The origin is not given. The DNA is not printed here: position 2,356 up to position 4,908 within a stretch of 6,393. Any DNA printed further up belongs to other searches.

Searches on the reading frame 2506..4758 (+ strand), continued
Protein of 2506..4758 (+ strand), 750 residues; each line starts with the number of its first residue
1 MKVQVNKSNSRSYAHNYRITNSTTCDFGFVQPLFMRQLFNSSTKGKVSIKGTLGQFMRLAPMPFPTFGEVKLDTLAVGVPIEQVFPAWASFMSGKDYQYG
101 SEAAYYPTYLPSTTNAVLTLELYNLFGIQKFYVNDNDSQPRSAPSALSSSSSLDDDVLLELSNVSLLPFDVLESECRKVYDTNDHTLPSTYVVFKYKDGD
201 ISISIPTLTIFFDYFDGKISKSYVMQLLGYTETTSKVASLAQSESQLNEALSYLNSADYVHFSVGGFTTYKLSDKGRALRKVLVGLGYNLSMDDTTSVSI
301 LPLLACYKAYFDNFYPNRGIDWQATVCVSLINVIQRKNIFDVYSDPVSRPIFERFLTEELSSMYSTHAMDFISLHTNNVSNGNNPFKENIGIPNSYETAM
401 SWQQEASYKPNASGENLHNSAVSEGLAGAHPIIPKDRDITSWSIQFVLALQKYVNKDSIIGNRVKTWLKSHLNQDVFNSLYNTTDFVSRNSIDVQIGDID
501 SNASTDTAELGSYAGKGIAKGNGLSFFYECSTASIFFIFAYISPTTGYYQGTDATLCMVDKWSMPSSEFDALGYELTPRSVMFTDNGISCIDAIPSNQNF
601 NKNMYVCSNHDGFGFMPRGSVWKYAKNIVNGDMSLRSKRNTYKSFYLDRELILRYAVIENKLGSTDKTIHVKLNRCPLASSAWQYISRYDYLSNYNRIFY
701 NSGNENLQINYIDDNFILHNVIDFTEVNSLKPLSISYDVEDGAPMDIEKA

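Call 119: get_annotated_region(hit=H173, flank=8000)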
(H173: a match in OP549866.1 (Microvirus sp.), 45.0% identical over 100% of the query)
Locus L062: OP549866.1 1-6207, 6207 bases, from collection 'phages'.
description: Microvirus sp. isolate UC094V2_C111, complete genome.
organism: Microvirus sp. (NCBI taxid 2202559)
taxonomy: Viruses; Monodnaviria; Sangervirae; Phixviricota; Malgrandaviricetes; Petitvirales; Microviridae
host: Homo sapiens; source: vaginal secretion; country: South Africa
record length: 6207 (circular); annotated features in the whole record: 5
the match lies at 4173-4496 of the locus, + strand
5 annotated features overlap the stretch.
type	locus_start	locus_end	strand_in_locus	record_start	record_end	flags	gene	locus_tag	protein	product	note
CDS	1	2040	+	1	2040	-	-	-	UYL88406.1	major capsid protein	-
CDS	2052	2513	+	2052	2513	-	-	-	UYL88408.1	hypothetical protein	-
CDS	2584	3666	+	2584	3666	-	-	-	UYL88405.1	DNA pilot protein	-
CDS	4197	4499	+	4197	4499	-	-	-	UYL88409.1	hypothetical protein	-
CDS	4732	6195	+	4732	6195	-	-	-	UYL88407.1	replication initiation protein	-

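Call 120: get_annotated_region(hit=H174, flank=8000)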
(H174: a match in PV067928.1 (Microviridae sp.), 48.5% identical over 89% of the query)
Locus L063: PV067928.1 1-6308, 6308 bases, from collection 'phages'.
description: Microviridae sp. isolate DZY23_k141_8073, complete genome.
organism: Microviridae sp. (NCBI taxid 2202644)
taxonomy: Viruses; Monodnaviria; Sangervirae; Phixviricota; Malgrandaviricetes; Petitvirales; Microviridae
host: Homo sapiens; source: -; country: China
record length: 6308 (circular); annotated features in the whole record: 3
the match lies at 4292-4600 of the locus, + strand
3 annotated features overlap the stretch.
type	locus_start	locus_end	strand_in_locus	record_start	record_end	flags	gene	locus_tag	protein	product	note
CDS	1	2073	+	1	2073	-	-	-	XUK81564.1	major capsid protein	-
CDS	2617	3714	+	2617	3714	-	-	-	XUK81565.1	DNA pilot protein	-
CDS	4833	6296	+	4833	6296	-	-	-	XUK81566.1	replication associated protein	-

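Call 121: get_annotated_region(hit=H179, flank=8000)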
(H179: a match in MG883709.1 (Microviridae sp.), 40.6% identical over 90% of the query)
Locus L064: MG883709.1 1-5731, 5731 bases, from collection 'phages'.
description: Microviridae sp. isolate CattleNoseS1, complete genome.
organism: Microviridae sp. (NCBI taxid 2202644)
taxonomy: Viruses; Monodnaviria; Sangervirae; Phixviricota; Malgrandaviricetes; Petitvirales; Microviridae
host: cattle; source: nasopharyngeal cavity; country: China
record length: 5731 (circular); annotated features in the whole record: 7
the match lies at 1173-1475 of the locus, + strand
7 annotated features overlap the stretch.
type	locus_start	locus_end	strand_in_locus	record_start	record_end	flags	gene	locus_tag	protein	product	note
CDS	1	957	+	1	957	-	-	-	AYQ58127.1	putative VP4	-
CDS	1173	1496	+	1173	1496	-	-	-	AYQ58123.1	hypothetical protein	-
CDS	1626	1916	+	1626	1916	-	-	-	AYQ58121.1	hypothetical protein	-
CDS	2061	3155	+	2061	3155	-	-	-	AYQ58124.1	putative VP1-1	-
CDS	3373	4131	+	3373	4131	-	-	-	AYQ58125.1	putative VP1-2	-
CDS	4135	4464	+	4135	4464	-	-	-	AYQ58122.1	hypothetical protein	-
CDS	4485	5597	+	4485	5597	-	-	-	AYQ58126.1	putative VP2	-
